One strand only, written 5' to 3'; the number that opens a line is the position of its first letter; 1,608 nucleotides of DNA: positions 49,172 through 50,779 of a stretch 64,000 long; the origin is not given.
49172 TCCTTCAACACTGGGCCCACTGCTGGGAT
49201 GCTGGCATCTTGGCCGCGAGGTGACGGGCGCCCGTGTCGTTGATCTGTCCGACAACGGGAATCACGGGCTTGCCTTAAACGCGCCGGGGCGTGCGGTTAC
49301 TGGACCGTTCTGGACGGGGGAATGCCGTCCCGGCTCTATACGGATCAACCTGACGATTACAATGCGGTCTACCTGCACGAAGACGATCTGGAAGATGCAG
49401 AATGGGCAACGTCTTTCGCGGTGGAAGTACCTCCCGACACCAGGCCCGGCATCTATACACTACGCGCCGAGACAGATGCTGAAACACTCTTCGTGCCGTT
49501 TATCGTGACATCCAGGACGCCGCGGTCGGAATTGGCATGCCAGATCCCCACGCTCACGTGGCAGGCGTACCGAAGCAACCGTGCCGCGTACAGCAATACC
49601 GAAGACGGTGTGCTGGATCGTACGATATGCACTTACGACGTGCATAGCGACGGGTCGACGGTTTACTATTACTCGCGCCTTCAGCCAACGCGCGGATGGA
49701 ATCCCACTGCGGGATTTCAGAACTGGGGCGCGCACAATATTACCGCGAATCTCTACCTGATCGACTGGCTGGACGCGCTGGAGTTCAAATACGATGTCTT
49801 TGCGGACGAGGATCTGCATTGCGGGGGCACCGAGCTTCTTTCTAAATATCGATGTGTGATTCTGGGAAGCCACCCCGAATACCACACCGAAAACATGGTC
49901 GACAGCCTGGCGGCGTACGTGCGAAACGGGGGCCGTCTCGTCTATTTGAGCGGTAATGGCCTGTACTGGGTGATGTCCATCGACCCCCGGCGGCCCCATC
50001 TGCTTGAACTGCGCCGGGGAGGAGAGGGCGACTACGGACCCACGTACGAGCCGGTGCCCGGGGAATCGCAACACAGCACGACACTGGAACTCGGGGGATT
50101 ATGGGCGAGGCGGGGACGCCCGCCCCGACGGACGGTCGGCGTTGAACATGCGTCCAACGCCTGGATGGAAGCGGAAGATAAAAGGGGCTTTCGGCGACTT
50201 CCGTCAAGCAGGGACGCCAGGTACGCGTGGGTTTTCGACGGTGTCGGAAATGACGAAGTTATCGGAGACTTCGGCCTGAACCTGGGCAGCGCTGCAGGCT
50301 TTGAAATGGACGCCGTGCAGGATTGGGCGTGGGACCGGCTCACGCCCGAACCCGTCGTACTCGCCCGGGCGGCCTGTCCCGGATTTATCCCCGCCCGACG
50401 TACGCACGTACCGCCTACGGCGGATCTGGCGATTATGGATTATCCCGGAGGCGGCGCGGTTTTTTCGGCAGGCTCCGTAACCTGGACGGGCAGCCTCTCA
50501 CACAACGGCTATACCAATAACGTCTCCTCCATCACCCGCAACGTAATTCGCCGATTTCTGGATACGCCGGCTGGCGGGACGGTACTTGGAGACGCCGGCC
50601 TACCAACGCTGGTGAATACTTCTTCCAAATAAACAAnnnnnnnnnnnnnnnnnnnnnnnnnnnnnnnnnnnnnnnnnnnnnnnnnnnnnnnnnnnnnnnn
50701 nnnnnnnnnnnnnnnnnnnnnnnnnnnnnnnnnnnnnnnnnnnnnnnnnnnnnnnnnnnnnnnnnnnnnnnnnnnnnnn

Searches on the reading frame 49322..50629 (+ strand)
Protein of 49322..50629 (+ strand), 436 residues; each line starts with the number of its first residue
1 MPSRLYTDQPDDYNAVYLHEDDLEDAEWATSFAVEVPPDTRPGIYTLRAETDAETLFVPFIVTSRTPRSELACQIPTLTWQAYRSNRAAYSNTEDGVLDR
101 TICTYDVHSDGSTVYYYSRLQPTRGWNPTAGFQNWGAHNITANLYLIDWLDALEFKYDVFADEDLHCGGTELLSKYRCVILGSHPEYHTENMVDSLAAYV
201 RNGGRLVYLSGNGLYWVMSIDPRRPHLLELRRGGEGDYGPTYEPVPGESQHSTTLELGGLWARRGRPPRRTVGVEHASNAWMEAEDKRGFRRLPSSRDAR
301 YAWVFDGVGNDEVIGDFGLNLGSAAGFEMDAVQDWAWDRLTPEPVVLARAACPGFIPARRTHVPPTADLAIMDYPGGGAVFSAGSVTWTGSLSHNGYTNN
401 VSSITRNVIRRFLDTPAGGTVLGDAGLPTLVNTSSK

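Call 30: search_protein_families(library=pfam, max_evalue=0.000001, proteins=[window:49322-50629:+])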
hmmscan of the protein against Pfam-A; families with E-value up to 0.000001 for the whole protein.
window:49322-50629:+ (436 aa): 1 family
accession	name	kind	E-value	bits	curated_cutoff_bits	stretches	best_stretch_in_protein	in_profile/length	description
PF20254.3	DMFA2_C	-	9.9e-69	233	27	1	10-398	28-373/374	N,N-dimethylformamidase beta subunit-like, C-terminal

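Call 56: search_protein_families(library=ncbifam, max_evalue=0.00001, proteins=[window:49322-50629:+])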
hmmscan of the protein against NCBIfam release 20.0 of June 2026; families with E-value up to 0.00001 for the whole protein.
window:49322-50629:+ (436 aa): 0 families
